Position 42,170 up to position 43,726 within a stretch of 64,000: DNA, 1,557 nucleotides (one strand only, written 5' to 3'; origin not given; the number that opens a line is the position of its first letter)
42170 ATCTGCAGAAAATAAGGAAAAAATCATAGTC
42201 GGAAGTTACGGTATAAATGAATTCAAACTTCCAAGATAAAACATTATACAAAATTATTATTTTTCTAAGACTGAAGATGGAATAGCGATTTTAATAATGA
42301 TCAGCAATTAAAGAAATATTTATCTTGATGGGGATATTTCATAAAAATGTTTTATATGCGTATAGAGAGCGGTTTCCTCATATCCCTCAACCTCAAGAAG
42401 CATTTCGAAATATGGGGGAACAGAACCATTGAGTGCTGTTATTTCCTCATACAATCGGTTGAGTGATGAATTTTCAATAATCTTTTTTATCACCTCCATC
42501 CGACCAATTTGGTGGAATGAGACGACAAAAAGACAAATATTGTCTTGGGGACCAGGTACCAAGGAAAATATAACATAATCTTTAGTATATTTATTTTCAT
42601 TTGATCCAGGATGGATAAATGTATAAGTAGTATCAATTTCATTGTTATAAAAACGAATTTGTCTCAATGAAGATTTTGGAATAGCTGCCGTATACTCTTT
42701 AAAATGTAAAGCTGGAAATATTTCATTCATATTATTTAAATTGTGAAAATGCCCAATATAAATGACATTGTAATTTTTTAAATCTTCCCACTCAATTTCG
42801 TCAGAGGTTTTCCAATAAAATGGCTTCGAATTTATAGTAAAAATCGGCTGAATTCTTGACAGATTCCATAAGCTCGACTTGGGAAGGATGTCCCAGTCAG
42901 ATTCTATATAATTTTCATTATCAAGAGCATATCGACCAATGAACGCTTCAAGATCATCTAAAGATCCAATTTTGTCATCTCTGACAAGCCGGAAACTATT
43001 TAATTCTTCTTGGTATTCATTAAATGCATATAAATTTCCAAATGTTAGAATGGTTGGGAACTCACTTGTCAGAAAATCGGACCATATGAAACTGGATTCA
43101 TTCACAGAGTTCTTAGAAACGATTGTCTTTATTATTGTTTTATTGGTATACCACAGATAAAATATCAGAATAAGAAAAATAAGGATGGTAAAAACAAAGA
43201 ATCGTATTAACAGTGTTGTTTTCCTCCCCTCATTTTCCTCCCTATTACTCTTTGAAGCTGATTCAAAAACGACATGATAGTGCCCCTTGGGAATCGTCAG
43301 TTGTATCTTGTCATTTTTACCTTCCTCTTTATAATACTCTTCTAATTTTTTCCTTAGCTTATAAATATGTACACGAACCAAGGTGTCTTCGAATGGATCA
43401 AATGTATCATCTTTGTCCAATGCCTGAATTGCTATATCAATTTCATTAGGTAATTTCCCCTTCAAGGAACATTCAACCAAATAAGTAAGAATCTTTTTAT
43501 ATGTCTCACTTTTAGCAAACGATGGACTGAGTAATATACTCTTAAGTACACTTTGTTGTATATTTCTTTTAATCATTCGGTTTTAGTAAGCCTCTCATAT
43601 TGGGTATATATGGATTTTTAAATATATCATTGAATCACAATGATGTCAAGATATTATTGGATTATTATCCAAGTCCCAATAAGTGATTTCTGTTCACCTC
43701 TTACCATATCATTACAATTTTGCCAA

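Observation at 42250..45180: Low-GC island carrying a ToxR/CadC-like regulator, a 580-bp AT-rich untranslated region with TTCAC operator-like repeats, and an HTH-less LacI-family ligand-binding protein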

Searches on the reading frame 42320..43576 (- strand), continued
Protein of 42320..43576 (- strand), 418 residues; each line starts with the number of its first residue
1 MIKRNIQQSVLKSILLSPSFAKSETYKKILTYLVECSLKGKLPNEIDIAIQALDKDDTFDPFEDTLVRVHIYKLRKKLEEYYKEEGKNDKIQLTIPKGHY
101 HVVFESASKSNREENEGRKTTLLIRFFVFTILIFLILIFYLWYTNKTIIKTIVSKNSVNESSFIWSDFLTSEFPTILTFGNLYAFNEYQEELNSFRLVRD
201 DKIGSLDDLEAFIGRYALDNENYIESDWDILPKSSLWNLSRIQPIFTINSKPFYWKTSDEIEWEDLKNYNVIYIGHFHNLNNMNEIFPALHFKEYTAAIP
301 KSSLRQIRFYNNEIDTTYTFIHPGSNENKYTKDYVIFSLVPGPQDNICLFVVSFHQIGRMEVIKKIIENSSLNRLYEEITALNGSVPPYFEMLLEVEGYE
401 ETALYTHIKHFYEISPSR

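Call 22: search_protein_families(library=pfam, proteins=[L022:2649-5696:-, L024:3244-5856:-, L025:2844-5702:-, L026:2871-5732:-, L027:2997-5603:-, L032:4370-5458:-, L036:2714-5077:-, L041:3592-5478:-, L042:3996-5594:-, L045:890-3319:-], max_evalue=0.001)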
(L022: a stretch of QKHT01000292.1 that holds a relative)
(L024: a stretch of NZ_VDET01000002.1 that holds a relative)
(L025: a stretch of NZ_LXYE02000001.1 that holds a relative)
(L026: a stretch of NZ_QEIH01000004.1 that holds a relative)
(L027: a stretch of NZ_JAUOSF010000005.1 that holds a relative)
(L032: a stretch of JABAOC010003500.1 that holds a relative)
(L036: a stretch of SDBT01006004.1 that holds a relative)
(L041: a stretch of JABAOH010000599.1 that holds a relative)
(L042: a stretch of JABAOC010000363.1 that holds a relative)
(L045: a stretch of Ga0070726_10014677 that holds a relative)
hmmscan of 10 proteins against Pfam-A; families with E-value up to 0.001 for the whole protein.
L022:2649-5696:- (1015 aa): 2 families
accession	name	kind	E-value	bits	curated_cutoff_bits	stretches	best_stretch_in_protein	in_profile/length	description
PF02368.24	Big_2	-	2.5e-17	63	22.8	1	297-371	2-76/79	Bacterial Ig-like domain (group 2)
PF18962.6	Por_Secre_tail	-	8.4e-08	32.8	27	1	942-1000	1-64/75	Secretion system C-terminal sorting domain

L024:3244-5856:- (870 aa): 8 families
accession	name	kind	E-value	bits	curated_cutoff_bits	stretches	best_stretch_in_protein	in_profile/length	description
PF02837.24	Glyco_hydro_2_N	-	3.6e-34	118.6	28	1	52-203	2-168/169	Glycosyl hydrolases family 2, sugar binding domain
PF02836.23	Glyco_hydro_2_C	-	4.4e-29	102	21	1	321-528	7-163/302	Glycosyl hydrolases family 2, TIM barrel domain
PF16355.11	DUF4982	-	8.1e-21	74.2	23.9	1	691-749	2-59/61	Domain of unknown function (DUF4982)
PF18565.7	Glyco_hydro2_C5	-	9e-19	67.7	32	1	766-863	3-100/103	Glycoside hydrolase family 2 C-terminal domain 5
PF00703.27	Glyco_hydro_2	-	3e-16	60.6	23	1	207-312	2-109/109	Glycosyl hydrolases family 2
PF22666.2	Glyco_hydro_2_N2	-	1.3e-09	38.7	27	1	104-181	44-120/167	Glycosyl hydrolase 2 galactose-binding domain-like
PF13364.12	BetaGal_ABD2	-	1.2e-06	29.7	23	1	96-181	24-109/112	Beta-galactosidase second all-beta domain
PF21467.3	BetaGal_gal-bd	-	1.2e-05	25.8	27.3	1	110-160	2-51/62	Beta-galactosidase, galactose-binding domain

L025:2844-5702:- (952 aa): 7 families
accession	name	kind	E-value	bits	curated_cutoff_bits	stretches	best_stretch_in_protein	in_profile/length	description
PF02836.23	Glyco_hydro_2_C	-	1e-23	84.4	21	1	320-485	4-186/302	Glycosyl hydrolases family 2, TIM barrel domain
PF02837.24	Glyco_hydro_2_N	-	2.2e-16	60.7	28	1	62-193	32-168/169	Glycosyl hydrolases family 2, sugar binding domain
PF18565.7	Glyco_hydro2_C5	-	2.1e-15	56.9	32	1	661-752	3-102/103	Glycoside hydrolase family 2 C-terminal domain 5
PF00703.27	Glyco_hydro_2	-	6.6e-14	53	23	1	210-314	7-109/109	Glycosyl hydrolases family 2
PF22666.2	Glyco_hydro_2_N2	-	3.4e-09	37.4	27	1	85-202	41-154/167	Glycosyl hydrolase 2 galactose-binding domain-like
PF16355.11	DUF4982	-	1e-07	32.2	23.9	1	583-644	5-61/61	Domain of unknown function (DUF4982)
PF13364.12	BetaGal_ABD2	-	3.9e-06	28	23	1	66-163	9-108/112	Beta-galactosidase second all-beta domain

L026:2871-5732:- (953 aa): 8 families
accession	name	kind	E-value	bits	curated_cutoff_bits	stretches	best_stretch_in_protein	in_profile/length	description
PF02836.23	Glyco_hydro_2_C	-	3.1e-26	92.7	21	1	321-481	5-183/302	Glycosyl hydrolases family 2, TIM barrel domain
PF18565.7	Glyco_hydro2_C5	-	7.7e-17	61.5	32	1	658-753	2-103/103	Glycoside hydrolase family 2 C-terminal domain 5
PF02837.24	Glyco_hydro_2_N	-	2.5e-16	60.5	28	1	62-193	32-168/169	Glycosyl hydrolases family 2, sugar binding domain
PF00703.27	Glyco_hydro_2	-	8.3e-15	55.9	23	1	210-314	7-109/109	Glycosyl hydrolases family 2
PF22666.2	Glyco_hydro_2_N2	-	1.9e-07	31.7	27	1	90-202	46-154/167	Glycosyl hydrolase 2 galactose-binding domain-like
PF16355.11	DUF4982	-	1.5e-06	28.5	23.9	0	583-637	5-53/61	Domain of unknown function (DUF4982)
PF13364.12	BetaGal_ABD2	-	0.00011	23.4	23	0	91-163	34-108/112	Beta-galactosidase second all-beta domain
PF09134.16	Invasin_D3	-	0.00059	20.7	33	0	668-754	14-93/98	Invasin, domain 3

L027:2997-5603:- (868 aa): 3 families
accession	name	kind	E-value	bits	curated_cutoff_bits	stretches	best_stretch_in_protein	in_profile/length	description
PF01915.27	Glyco_hydro_3_C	-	2.1e-58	198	31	1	367-594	1-200/200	Glycosyl hydrolase family 3 C-terminal domain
PF00933.27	Glyco_hydro_3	-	6.7e-50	170.7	27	1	61-327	60-316/316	Glycosyl hydrolase family 3 N terminal domain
PF14310.12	Fn3-like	-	1.1e-20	74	25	1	631-701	1-71/71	Fibronectin type III-like domain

L032:4370-5458:- (362 aa): 3 families
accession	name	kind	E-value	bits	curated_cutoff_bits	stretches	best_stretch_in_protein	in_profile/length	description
PF13407.12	Peripla_BP_4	-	2.5e-38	132.5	35.1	1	76-328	3-254/258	Periplasmic binding protein domain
PF00356.27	LacI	-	1.5e-15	57.1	27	1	14-59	1-46/46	Bacterial regulatory proteins, lacI family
PF10087.14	DUF2325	-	0.00039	21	33.6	0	240-288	35-77/94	Uncharacterized protein conserved in bacteria (DUF2325)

L036:2714-5077:- (787 aa): 5 families
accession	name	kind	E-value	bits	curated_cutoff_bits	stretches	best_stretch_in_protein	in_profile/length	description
PF18962.6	Por_Secre_tail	-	1.3e-12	48.3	27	1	709-784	2-74/75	Secretion system C-terminal sorting domain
PF17161.10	DUF5123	-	6.6e-08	34.1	35.1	0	193-319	2-97/113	Domain of unknown function (DUF5123)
PF16318.11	DUF4957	-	1.5e-06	28.5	30.8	1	100-202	44-142/142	Domain of unknown function (DUF4957)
PF13585.12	CHU_C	-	8e-06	26.3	27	0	728-778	28-76/86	CHU_C Type IX secretion signal domain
PF13229.12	Beta_helix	-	2.3e-05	24.5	25.9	0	120-169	94-138/158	Right handed beta helix region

L041:3592-5478:- (628 aa): 2 families
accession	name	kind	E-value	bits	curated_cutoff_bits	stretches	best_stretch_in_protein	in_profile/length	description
PF18962.6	Por_Secre_tail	-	4.9e-14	52.8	27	1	550-625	2-74/75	Secretion system C-terminal sorting domain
PF13585.12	CHU_C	-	1.2e-05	25.7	27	1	559-616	19-74/86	CHU_C Type IX secretion signal domain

L042:3996-5594:- (532 aa): 1 family
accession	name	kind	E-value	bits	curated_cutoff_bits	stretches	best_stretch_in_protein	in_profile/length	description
PF16315.10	DUF4955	-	0.0003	21.4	25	0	442-506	84-141/149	Domain of unknown function (DUF4955)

L045:890-3319:- (809 aa): 3 families
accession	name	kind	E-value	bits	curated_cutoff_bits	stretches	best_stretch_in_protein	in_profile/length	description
PF00593.30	TonB_dep_Rec_b-barrel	-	6.4e-38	132.2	27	1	285-772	39-436/436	TonB dependent receptor-like, beta-barrel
PF07715.20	Plug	-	3.8e-19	69.6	23.9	1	67-180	3-107/107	TonB-dependent Receptor Plug Domain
PF25183.1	OMP_b-brl_4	-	1.3e-05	24.3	30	1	445-502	338-394/838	Outer membrane beta barrel domain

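Call 36: search_solved_structures(query=A1, max_evalue=1, show_alignments=2)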
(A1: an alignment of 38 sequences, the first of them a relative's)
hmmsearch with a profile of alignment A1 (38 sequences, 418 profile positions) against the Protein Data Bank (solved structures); distinct sequences matched with E-value up to 1: 0.

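Call 45: predict_structure(alignment_id=A1)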
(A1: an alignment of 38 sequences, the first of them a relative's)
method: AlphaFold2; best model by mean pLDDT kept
length: 418 residues; sequences in the alignment: 38
mean_pLDDT: 89.4   pTM: 0.67
mean pLDDT of the five models: 89.4, 88.8, 88.3, 87.5, 87.5
residues with pLDDT >= 90: 274; 70-90: 115; 50-70: 26; < 50: 3
segments of 3 or more residues with pLDDT < 50: none
pLDDT, mean of each block of 10 residues (from residue 1): 86 90 90 93 92 90 90 93 88 91 77 58 91 98 88 65 92 96 95 95 89 95 93 91 91 95 95 93 85 71 76 90 90 96 93 94 93 95 94 96 95 86
secondary structure, 60 per line:
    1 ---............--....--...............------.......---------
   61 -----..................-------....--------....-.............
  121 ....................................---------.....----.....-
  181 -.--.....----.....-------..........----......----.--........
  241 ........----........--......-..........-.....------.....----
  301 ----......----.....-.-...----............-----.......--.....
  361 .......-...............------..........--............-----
elements in order: H4-15 H18-21 H24-38 H45-51 H66-83 E91-94 E103-106 H108-156 H166-170 E175-179 E185-189 E194-198 H206-215 E223-225 H233-248 E253-257 H263-268 E270-276 H281-285 E292-296 E305-310 E315-319 E330-341 E347-353 H356-367 H369-383 E390-399 E402-413

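Call 50: fold_search(model_id=the predicted structure, library=pdb)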
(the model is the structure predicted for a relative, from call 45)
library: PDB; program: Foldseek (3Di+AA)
matches with E <= 10: 365; with E <= 0.001: 0
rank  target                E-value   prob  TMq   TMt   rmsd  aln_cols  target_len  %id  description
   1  9fmt_E                2.9e-02  0.91  0.23  0.16   8.6       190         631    7  Cryo-EM structure of the BcsB hexameric crown from the E. coli cellulose secretion macrocomplex (released 2024-10-16)
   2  9fmt_F                6.8e-02  0.69  0.23  0.15   8.5       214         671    7  Cryo-EM structure of the BcsB hexameric crown from the E. coli cellulose secretion macrocomplex (released 2024-10-16)
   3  2x5r                  9.5e-02  0.14  0.11  0.23  11.1       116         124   13  Crystal Structure of the hypothetical protein ORF126 from Pyrobaculum spherical virus (released 2010-07-28)
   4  1gqi_A                1.1e-01  0.69  0.16  0.10   6.1       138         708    7  Structure of Pseudomonas cellulosa alpha-D-glucuronidase (released 2002-09-26)
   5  9fmt_D                1.3e-01  0.57  0.23  0.16   8.8       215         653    6  Cryo-EM structure of the BcsB hexameric crown from the E. coli cellulose secretion macrocomplex (released 2024-10-16)
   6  9fmt_B                1.3e-01  0.57  0.23  0.16   8.4       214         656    6  Cryo-EM structure of the BcsB hexameric crown from the E. coli cellulose secretion macrocomplex (released 2024-10-16)
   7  1gql_A                1.4e-01  0.60  0.16  0.10   6.1       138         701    8  Structure of Pseudomonas cellulosa alpha-D-glucuronidase complexed with glucuronic acid and xylotriose (released 2002-09-26)
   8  1h41_A                1.7e-01  0.57  0.16  0.10   6.1       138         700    8  Pseudomonas cellulosa E292A alpha-D-glucuronidase mutant complexed with aldotriuronic acid (released 2003-05-01)
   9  9fmt_A                1.8e-01  0.51  0.23  0.16   9.5       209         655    6  Cryo-EM structure of the BcsB hexameric crown from the E. coli cellulose secretion macrocomplex (released 2024-10-16)
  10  7l2z_C                1.9e-01  0.57  0.24  0.17   6.5       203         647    8  Bacterial cellulose synthase BcsB hexamer (released 2021-03-24)
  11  1h41_B                1.9e-01  0.54  0.16  0.10   6.1       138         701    7  Pseudomonas cellulosa E292A alpha-D-glucuronidase mutant complexed with aldotriuronic acid (released 2003-05-01)
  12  7l2z_E                1.9e-01  0.47  0.23  0.16   8.4       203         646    7  Bacterial cellulose synthase BcsB hexamer (released 2021-03-24)
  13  9fmt_C                2.1e-01  0.89  0.18  0.13   3.0       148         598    7  Cryo-EM structure of the BcsB hexameric crown from the E. coli cellulose secretion macrocomplex (released 2024-10-16)
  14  1a3q_A                2.2e-01  0.10  0.11  0.14  14.7       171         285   10  HUMAN NF-KAPPA-B P52 BOUND TO DNA (released 1998-06-11)
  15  7ddz                  2.2e-01  0.08  0.10  0.10  30.3       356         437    9  The Crystal Structure of Human Neuropeptide Y Y2 Receptor with JNJ-31020028 (released 2021-01-27)
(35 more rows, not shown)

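Call 59: search_protein_families(library=pfam, proteins=[L029:2-1120:-, L031:2-412:-, L035:1-483:-, L011:114-3578:+, L036:5573-5770:-, L009:3-2909:-, L028:3451-4914:-, L017:7378-8574:-], max_evalue=0.001)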
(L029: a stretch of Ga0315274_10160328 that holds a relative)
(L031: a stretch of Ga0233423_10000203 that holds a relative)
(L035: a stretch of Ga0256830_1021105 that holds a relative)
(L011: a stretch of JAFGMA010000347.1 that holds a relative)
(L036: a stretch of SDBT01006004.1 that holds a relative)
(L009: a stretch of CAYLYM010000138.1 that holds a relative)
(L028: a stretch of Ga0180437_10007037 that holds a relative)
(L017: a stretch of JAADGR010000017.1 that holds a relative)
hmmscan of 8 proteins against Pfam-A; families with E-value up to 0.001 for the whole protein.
L029:2-1120:- (373 aa): 0 families

L031:2-412:- (137 aa): 0 families

L035:1-483:- (161 aa): 4 families
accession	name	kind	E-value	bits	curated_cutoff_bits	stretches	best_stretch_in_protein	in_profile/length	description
PF13715.12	CarbopepD_reg_2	-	1.5e-22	79.8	32.2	1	33-121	1-88/88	CarboxypepD_reg-like domain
PF13620.12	CarboxypepD_reg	-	2.1e-19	70.1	32.3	1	33-110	2-82/82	Carboxypeptidase regulatory-like domain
PF17802.7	SpaA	-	0.00048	20.7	23.1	1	31-80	1-56/91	Prealbumin-like fold domain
PF08308.17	PEGA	-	0.00065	20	20.8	0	47-111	11-69/71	PEGA domain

L011:114-3578:+ (1154 aa): 15 families
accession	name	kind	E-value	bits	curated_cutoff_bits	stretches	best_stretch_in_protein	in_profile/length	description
PF17128.10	DUF5107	-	6.2e-49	167.1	24.4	1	85-378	5-290/310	Domain of unknown function (DUF5107)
PF07719.23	TPR_2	-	2.2e-24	83.9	27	1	1112-1143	3-34/34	Tetratricopeptide repeat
PF00515.34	TPR_1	-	1.8e-21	75.4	27.8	1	583-608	2-27/34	Tetratricopeptide repeat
PF13424.12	TPR_12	-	2.7e-19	69.6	30.1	1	545-608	6-71/77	Tetratricopeptide repeat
PF13432.12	TPR_16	-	3e-17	63.1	32.7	2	548-608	3-57/65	Tetratricopeptide repeat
PF13428.12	TPR_14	-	3.1e-12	46.3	23.5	0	619-658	4-43/44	Tetratricopeptide repeat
PF13431.12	TPR_17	-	3.4e-12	46.1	24.4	0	530-562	1-33/34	Tetratricopeptide repeat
PF13414.12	TPR_11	-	5.5e-10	39.2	26.8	0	825-855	9-39/42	TPR repeat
PF13181.12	TPR_8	-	9.6e-10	38.3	25.7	0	1111-1141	2-32/34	Tetratricopeptide repeat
PF14559.12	TPR_19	-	2.2e-08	34.7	25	0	628-677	3-52/68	Tetratricopeptide repeat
PF25062.1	ARM_TT21_N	-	1.8e-07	31.6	40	1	576-687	94-205/222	Tetratricopeptide repeat protein 21 N-terminal ARM repeat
PF12895.13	ANAPC3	-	7.8e-06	26.5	27.2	1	576-637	17-77/82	Anaphase-promoting complex, cyclosome, subunit 3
PF13371.12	TPR_9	-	3.5e-05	24.2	35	0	528-571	15-58/73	Tetratricopeptide repeat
PF10602.15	RPN7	-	0.00018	21.7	29.6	0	905-985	64-141/174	26S proteasome subunit RPN7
PF14853.12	Fis1_TPR_C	-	0.00035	21.1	25.3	0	1113-1147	4-38/53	Fis1 C-terminal tetratricopeptide repeat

L036:5573-5770:- (66 aa): 1 family
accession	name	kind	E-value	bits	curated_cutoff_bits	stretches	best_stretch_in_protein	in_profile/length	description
PF00356.27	LacI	-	7.8e-17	61.2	27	1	9-56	1-46/46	Bacterial regulatory proteins, lacI family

L009:3-2909:- (969 aa): 4 families
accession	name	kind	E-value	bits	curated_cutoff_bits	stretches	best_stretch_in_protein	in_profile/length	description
PF13620.12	CarboxypepD_reg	-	1.2e-23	83.7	32.3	1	37-114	2-82/82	Carboxypeptidase regulatory-like domain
PF13715.12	CarbopepD_reg_2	-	1.5e-23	83.1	32.2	1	37-125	1-88/88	CarboxypepD_reg-like domain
PF07715.20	Plug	-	1.4e-05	26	23.9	1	135-224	4-103/107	TonB-dependent Receptor Plug Domain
PF17802.7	SpaA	-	2.2e-05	25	23.1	1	38-107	4-80/91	Prealbumin-like fold domain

L028:3451-4914:- (487 aa): 3 families
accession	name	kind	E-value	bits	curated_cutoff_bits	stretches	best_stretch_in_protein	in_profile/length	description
PF18962.6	Por_Secre_tail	-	2.1e-12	47.6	27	1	409-483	2-73/75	Secretion system C-terminal sorting domain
PF13860.13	FlgD_ig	-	3.3e-05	24.2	27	1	425-469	21-70/79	FlgD Ig-like domain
PF02018.23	CBM_4_9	-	0.00019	22.3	25.9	1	29-162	4-130/136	Carbohydrate binding domain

L017:7378-8574:- (398 aa): 5 families
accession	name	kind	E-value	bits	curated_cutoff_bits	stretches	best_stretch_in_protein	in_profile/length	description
PF16499.11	Melibiase_2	-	8.9e-80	268.5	23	1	38-308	1-284/284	Alpha galactosidase A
PF17801.7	Melibiase_C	-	1.6e-22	79.8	22.9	1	320-396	1-71/71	Alpha galactosidase C-terminal beta sandwich domain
PF02065.24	Melibiase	-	2.6e-07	30.4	27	1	40-123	42-124/347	Melibiase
PF17450.8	Melibiase_2_C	-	1.7e-06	28.6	22.5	1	311-376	1-71/87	Alpha galactosidase A C-terminal beta sandwich domain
PF10566.15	Glyco_hydro_97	-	0.00035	20.5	32.5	1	72-172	45-142/275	Glycoside hydrolase 97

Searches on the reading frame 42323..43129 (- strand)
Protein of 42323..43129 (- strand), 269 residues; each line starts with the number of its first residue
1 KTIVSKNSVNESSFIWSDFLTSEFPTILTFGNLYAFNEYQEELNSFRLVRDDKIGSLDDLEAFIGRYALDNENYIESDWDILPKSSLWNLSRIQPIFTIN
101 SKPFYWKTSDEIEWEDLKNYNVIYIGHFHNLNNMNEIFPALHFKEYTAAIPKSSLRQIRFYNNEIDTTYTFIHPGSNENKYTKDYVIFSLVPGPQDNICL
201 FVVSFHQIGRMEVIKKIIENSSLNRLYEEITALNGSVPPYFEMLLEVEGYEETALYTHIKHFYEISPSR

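Call 73: search_protein_representatives(protein=window:42323-43129:-)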
Query: 269 residues. Proteins with E-value up to 0.001 (for the whole library): 446; up to 1e-10: 225; up to 1e-30: 15. The best 150 are listed.
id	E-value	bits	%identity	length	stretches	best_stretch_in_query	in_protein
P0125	3.0e-75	270.1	50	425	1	10-266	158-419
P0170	1.6e-58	215.3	39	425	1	7-266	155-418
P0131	8.8e-54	199.7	37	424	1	2-266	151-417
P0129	5.0e-52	193.9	45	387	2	79-267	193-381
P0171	1.2e-51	192.7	39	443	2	9-144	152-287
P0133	1.1e-49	186.2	41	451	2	9-144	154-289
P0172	7.8e-46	173.6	38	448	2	11-144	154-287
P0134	8.3e-44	167.0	34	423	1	7-267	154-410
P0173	8.6e-43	163.7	38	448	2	11-144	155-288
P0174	1.6e-41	159.5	36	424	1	10-265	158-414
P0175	7.6e-36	140.9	34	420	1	9-263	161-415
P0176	2.5e-33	132.7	31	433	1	4-267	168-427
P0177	5.8e-32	128.2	30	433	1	7-265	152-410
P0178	1.2e-31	127.2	28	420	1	6-265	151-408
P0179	2.2e-31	126.2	32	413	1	12-267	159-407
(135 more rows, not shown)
